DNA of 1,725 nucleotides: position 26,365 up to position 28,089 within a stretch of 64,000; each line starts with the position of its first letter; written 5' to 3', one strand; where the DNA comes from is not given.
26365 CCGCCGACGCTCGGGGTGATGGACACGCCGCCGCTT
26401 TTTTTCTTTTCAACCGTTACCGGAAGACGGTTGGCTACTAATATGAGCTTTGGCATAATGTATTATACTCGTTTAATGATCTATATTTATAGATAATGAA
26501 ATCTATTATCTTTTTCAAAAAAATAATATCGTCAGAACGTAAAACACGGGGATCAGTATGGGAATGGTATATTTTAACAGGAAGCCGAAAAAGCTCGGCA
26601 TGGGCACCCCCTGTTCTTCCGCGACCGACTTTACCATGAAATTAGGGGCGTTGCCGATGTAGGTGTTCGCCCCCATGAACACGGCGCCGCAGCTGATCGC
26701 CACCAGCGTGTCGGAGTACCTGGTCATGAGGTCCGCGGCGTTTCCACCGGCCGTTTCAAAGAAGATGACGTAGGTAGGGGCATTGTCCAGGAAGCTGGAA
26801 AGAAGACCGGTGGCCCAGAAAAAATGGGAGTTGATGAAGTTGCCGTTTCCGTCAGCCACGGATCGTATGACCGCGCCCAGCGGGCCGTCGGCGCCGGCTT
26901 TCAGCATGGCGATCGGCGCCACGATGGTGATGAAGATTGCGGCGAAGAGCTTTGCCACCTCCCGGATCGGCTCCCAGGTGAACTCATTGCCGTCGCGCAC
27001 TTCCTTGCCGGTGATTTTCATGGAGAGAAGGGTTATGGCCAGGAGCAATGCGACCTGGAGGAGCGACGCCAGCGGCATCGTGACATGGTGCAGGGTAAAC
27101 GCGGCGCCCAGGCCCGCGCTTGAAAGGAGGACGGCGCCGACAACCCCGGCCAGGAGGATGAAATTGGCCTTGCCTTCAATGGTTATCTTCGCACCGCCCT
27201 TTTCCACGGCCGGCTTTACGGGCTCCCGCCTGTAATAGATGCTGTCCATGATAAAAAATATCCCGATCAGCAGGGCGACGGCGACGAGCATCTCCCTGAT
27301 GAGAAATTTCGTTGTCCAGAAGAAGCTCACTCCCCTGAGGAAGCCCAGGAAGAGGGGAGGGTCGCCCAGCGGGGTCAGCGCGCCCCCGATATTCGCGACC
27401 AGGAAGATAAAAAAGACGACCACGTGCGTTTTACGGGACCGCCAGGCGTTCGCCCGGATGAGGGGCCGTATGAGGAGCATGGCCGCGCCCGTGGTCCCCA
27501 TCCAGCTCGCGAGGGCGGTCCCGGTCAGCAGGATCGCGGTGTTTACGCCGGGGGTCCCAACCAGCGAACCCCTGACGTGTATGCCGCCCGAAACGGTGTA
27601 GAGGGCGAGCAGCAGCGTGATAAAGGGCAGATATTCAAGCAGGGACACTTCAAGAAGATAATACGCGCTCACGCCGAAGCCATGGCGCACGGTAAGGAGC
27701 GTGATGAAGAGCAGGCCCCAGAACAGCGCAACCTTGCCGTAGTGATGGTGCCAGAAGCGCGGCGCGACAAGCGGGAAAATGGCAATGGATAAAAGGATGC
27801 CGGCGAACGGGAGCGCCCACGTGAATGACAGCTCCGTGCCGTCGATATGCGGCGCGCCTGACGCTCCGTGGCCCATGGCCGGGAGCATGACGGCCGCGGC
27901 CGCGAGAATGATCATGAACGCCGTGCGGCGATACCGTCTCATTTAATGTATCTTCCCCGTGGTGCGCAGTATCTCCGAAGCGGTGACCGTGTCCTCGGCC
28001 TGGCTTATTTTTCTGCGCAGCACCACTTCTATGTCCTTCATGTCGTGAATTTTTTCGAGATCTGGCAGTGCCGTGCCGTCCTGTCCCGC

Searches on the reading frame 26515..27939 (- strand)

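Call 53: search_protein_families(library=pfam, proteins=[window:26515-27939:-], max_evalue=0.00001)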
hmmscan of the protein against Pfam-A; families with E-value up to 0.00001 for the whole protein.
window:26515-27939:- (474 aa): 2 families
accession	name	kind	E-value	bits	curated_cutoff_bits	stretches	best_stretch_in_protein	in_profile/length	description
PF16980.11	CitMHS_2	-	9.5e-180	598.5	25.7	1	35-474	2-448/448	Putative citrate transport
PF03600.22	CitMHS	-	3.4e-13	49.9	31.9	1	286-472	9-177/336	Citrate transporter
